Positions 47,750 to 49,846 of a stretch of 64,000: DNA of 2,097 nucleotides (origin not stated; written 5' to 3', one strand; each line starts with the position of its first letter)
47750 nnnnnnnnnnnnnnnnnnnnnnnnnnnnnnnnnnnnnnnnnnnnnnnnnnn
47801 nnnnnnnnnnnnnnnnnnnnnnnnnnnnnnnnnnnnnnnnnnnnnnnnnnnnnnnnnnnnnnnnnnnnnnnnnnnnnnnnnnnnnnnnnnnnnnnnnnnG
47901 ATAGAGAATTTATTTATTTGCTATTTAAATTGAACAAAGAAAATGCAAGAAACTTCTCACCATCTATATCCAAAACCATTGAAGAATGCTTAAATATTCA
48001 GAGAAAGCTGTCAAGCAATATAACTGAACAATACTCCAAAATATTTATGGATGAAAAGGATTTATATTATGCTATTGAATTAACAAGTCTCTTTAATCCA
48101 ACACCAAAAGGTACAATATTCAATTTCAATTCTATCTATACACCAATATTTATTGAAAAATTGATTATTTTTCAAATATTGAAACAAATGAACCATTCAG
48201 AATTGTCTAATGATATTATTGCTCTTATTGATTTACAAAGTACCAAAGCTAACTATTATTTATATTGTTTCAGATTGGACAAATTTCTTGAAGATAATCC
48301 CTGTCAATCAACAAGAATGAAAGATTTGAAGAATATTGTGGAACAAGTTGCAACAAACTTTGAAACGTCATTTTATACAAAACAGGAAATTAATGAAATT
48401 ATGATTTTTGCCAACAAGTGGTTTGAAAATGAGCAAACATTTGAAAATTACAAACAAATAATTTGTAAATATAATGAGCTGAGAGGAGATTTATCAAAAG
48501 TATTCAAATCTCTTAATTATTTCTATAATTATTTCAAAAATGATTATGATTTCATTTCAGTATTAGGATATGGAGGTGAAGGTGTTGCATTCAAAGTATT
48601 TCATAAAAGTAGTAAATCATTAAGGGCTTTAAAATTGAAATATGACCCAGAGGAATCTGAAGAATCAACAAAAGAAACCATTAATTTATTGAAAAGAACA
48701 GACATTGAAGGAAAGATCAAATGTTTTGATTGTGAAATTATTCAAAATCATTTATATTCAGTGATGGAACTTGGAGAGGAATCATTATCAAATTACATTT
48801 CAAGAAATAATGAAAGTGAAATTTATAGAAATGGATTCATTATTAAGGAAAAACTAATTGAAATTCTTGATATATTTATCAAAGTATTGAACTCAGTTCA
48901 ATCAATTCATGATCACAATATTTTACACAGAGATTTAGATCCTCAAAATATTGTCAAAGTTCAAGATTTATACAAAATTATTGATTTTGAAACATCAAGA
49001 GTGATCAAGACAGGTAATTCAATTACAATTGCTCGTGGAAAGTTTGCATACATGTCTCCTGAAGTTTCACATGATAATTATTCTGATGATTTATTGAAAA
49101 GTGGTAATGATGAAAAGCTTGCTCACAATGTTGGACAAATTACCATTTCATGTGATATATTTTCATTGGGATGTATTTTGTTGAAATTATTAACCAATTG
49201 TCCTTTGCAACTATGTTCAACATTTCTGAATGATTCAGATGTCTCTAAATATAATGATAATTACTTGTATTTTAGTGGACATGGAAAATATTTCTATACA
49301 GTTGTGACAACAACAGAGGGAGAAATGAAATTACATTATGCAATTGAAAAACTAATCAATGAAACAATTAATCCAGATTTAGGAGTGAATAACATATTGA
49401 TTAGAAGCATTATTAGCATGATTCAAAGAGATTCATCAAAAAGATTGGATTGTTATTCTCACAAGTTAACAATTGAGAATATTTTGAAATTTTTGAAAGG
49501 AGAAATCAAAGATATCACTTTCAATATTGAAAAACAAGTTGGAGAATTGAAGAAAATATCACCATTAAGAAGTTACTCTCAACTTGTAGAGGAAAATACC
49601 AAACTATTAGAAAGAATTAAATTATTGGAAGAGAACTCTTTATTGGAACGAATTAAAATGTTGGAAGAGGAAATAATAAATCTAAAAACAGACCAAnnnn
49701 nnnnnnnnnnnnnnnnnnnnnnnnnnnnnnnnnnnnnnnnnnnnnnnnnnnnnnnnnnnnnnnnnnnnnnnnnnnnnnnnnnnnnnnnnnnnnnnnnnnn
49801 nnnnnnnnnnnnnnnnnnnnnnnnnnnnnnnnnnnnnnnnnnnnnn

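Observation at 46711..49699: Two near-identical DUF4116-repeat + kinase genes 10 kb apart, each with a different ORF-disrupting lesion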

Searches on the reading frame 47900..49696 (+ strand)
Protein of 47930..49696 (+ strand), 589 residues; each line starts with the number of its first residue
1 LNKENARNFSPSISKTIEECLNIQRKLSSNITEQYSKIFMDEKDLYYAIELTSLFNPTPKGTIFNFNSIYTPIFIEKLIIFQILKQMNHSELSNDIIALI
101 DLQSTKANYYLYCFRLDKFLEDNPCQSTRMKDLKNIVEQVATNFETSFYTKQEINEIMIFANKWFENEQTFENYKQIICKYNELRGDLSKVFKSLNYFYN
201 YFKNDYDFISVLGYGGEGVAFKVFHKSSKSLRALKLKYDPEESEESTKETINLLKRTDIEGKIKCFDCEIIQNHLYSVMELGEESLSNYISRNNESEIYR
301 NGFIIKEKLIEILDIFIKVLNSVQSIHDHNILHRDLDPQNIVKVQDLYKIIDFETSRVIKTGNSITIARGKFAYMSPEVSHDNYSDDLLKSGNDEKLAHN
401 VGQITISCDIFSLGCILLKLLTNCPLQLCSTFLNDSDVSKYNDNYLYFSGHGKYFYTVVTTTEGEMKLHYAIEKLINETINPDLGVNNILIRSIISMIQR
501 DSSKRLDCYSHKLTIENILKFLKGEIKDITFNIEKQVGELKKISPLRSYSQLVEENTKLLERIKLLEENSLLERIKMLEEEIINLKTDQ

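Call 19: find_homologous_proteins(query=window:47930-49696:+, max_evalue=1e-20)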
Query window:47930-49696:+ (589 aa): 10 proteins with E <= 1e-20 among 8000 candidates.
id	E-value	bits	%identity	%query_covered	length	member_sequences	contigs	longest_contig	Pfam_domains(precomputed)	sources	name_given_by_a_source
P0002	0.0e+0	1291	100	100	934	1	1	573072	PF07714.24,PF00069.32,PF13475.12,PF24755.3,PF03756.20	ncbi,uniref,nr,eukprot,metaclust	ncbi:serine-threonine kinase [Naegleria gruberi]|uniref:non-specific serine/threonine protein kinase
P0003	0.0e+0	1117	87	99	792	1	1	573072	PF07714.24,PF00069.32,PF13475.12,PF24755.3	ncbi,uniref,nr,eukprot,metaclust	ncbi:predicted protein [Naegleria gruberi]|uniref:Predicted protein n=1 Tax=Naegleria gruberi TaxID=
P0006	0.0e+0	1080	90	92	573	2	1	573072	PF07714.24,PF00069.32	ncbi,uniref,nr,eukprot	ncbi:predicted protein [Naegleria gruberi]|uniref:Predicted protein n=1 Tax=Naegleria gruberi TaxID=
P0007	4.2e-254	862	68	98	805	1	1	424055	PF07714.24,PF00069.32,PF13475.12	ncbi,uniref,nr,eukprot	ncbi:predicted protein [Naegleria gruberi]|uniref:Predicted protein n=1 Tax=Naegleria gruberi TaxID=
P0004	2.3e-250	850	95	64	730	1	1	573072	PF07714.24,PF00069.32,PF13475.12,PF24755.3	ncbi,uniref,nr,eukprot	ncbi:predicted protein [Naegleria gruberi]|uniref:Predicted protein n=1 Tax=Naegleria gruberi TaxID=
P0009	3.4e-222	757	64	95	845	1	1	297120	PF07714.24,PF00069.32,PF13475.12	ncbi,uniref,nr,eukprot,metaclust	ncbi:predicted protein [Naegleria gruberi]|uniref:non-specific serine/threonine protein kinase n=1 T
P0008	5.6e-208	710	60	98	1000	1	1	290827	PF07714.24,PF00069.32,PF13475.12,PF24755.3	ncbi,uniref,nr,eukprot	ncbi:predicted protein [Naegleria gruberi]|uniref:Predicted protein n=1 Tax=Naegleria gruberi TaxID=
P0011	5.1e-177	608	55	92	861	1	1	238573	PF07714.24,PF00069.32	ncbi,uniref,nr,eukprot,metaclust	ncbi:predicted protein [Naegleria gruberi]|uniref:non-specific serine/threonine protein kinase n=1 T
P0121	1.3e-141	491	49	86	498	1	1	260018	PF07714.24,PF00069.32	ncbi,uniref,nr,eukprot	ncbi:predicted protein [Naegleria gruberi]|uniref:Predicted protein n=1 Tax=Naegleria gruberi TaxID=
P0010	9.1e-127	442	46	96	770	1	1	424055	PF07714.24,PF00069.32,PF13475.12,PF24755.3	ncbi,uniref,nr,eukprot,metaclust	ncbi:predicted protein [Naegleria gruberi]|uniref:Predicted protein n=1 Tax=Naegleria gruberi TaxID=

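Call 36: search_solved_structures(query=window:47930-49696:+, max_evalue=0.00001, show_alignments=1)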
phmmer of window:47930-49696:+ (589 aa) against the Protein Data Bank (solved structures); distinct sequences matched with E-value up to 0.00001: 139 (the best 60 are shown).
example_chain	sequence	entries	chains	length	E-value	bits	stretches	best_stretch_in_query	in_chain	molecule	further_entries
5ntt_A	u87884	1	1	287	1.8e-12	49.9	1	205-420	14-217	Dual specificity protein kinase TTK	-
3hmn_A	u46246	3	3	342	1.8e-12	49.9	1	192-420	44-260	Dual specificity protein kinase TTK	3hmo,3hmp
6n6o_A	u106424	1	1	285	1.9e-12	49.9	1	206-420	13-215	Dual specificity protein kinase TTK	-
4js8_A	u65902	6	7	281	1.9e-12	49.9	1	206-420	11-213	Dual specificity protein kinase TTK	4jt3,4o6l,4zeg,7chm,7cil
7chn_A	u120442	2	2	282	1.9e-12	49.9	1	206-420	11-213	Dual specificity protein kinase TTK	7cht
7cja_A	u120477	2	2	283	1.9e-12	49.9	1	206-420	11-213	Dual specificity protein kinase TTK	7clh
4d2s_A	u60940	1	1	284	1.9e-12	49.9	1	206-420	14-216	DUAL SPECIFICITY PROTEIN KINASE TTK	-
5eh0_A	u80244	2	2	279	2e-12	49.8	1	206-420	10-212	Dual specificity protein kinase TTK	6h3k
5n7v_A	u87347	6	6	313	2e-12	49.8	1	205-420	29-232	Dual specificity protein kinase TTK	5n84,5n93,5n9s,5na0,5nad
3cek_A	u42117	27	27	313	2e-12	49.8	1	205-420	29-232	Dual specificity protein kinase TTK | Dual specificity protein kinase TTK or monopolar spindle 1 kinase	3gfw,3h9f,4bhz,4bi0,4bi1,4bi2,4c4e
5ljj_A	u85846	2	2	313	2.1e-12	49.7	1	205-420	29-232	Dual specificity protein kinase TTK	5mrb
6tn9_A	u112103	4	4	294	2.2e-12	49.6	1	206-420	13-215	Dual specificity protein kinase TTK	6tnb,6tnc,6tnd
5ap6_A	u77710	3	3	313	2.3e-12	49.6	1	205-420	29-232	DUAL SPECIFICITY PROTEIN KINASE TTK | MONOPOLAR SPINDLE KINASE 1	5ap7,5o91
6b4w_A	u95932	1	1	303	2.3e-12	49.6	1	206-420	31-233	Dual specificity protein kinase TTK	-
2zmd_A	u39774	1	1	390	2.3e-12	49.6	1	192-420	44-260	Dual specificity protein kinase TTK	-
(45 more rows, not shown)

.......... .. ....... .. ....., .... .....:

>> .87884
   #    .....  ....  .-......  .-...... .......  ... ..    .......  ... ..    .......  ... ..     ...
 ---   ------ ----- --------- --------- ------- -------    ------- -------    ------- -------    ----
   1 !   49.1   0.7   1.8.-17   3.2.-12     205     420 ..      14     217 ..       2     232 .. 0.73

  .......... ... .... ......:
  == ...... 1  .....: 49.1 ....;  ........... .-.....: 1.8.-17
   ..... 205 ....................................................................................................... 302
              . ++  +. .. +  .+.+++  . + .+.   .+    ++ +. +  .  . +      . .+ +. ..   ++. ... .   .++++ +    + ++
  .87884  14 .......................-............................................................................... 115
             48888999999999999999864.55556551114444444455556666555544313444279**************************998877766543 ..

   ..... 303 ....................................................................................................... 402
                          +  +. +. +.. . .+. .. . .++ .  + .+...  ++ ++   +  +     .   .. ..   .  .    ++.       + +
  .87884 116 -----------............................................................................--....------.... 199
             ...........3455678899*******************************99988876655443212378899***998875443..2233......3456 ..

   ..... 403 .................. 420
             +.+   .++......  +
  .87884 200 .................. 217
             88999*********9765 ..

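Call 51: predict_structure(alignment_id=A2)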
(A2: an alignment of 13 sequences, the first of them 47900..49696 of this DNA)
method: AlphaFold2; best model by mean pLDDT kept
length: 599 residues; sequences in the alignment: 13
mean_pLDDT: 73.1   pTM: 0.65
mean pLDDT of the five models: 73.1, 71.7, 68.5, 67.6, 60.9
residues with pLDDT >= 90: 132; 70-90: 262; 50-70: 95; < 50: 110
segments of 3 or more residues with pLDDT < 50: 31-77, 101-115, 188-190, 192-195, 369-380, 391-399, 406-412, 557-566
pLDDT, mean of each block of 10 residues (from residue 1): 59 75 65 37 37 39 34 46 81 73 45 50 77 81 83 76 72 59 52 55 80 82 73 88 88 83 89 92 90 91 83 90 97 89 81 93 63 39 75 45 48 70 95 93 83 83 87 88 92 92 90 85 94 89 71 51 50 65 77 71
secondary structure, 60 per line:
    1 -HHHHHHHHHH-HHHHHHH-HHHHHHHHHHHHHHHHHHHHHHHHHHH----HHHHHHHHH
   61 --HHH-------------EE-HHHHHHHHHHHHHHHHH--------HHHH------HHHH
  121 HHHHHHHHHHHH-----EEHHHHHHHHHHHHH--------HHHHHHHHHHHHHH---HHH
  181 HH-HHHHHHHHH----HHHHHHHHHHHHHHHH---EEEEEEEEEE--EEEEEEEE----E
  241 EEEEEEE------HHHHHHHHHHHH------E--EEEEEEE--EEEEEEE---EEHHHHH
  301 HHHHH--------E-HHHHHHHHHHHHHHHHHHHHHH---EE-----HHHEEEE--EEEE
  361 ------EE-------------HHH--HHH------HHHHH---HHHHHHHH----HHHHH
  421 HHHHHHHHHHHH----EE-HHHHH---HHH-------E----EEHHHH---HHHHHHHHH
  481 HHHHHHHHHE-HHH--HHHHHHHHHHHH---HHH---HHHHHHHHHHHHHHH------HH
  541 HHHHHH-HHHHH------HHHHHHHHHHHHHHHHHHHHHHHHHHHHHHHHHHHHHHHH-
elements in order: H2-11 H13-19 H21-47 H52-60 H82-98 H107-110 H117-132 H140-152 H161-174 H178-182 H184-192 H197-212 E216-225 E228-235 E240-247 H254-265 E275-281 E284-290 H296-305 H316-337 E351-354 E357-360 H396-400 H404-411 H416-432 H440-444 H465-468 H472-489 H497-508 H518-532 H539-546 H548-552 H559-598

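Call 60: fold_search(model_id=the predicted structure, library=pdb)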
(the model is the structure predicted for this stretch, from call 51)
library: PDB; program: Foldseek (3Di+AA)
matches with E <= 10: 2000; with E <= 0.001: 1971
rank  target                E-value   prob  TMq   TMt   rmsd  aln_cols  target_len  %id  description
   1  4krc_A                9.0e-13  1.00  0.36  0.68   7.4       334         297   20  Crystal Structure of Pho85-Pcl10-ATP-gamma-S Complex (released 2013-09-18)
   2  7kjs_A                4.2e-12  1.00  0.33  0.63   8.2       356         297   20  Crystal structure of CDK2/cyclin E in complex with PF-06873600 (released 2021-06-23)
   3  4krd_A                4.7e-12  1.00  0.35  0.68   7.6       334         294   22  Crystal Structure of Pho85-Pcl10 Complex (released 2013-09-18)
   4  2i40_A                6.2e-12  1.00  0.36  0.70   7.5       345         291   19  Cdk2/Cyclin A complexed with a thiophene carboxamide inhibitor (released 2006-10-10)
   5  8b54_A                7.5e-12  1.00  0.35  0.69   6.9       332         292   20  CDK2/cyclin A2 in complex with pyrazolo[4,3-d]pyrimidine inhibitor LGR6768 (released 2023-03-29)
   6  6rij_A                7.8e-12  1.00  0.35  0.69   6.4       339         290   19  CDK2/cyclin A2 in complex with open-ring 5-nitrosopyrimidine inhibitor LC436 (released 2020-07-22)
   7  9et3_A                9.9e-12  1.00  0.34  0.66   7.0       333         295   20  CDK2-cyclin A in complex with FragLite 10 (released 2025-04-09)
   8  9qcv_K                1.1e-11  1.00  0.33  0.64   8.4       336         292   19  Cryo-EM structure of CAK-CDK2-cyclin A2 bound to AMP-PNP (released 2025-10-15)
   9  3eid_A                1.1e-11  1.00  0.35  0.68   7.3       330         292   19  CDK2/CyclinA complexed with a pyrazolopyridazine inhibitor (released 2008-10-21)
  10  4bgq                  1.3e-11  1.00  0.33  0.66   8.5       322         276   20  Crystal structure of the human CDKL5 kinase domain (released 2013-05-08)
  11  2wmb_C                1.6e-11  1.00  0.36  0.76   5.5       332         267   18  Structural and thermodynamic consequences of cyclization of peptide ligands for the recruitment site of cyclin A (released 2010-09-01)
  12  3nie_A                1.6e-11  1.00  0.33  0.51  10.0       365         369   19  Crystal Structure of PF11_0147 (released 2010-08-11)
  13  6gva_A                1.7e-11  1.00  0.35  0.69   6.7       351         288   19  CDK2/cyclin A2 in complex with pyrazolo[4,3-d]pyrimidine inhibitor LGR4455 (released 2019-05-01)
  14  4eon_C                2.0e-11  1.00  0.34  0.65   7.5       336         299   18  Thr 160 phosphorylated CDK2 H84S, Q85M, Q131E - human cyclin A3 complex with the inhibitor RO3306 (released 2013-02-06)
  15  2b9f                  2.0e-11  1.00  0.34  0.57  14.1       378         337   19  Crystal structure of non-phosphorylated Fus3 (released 2006-01-03)
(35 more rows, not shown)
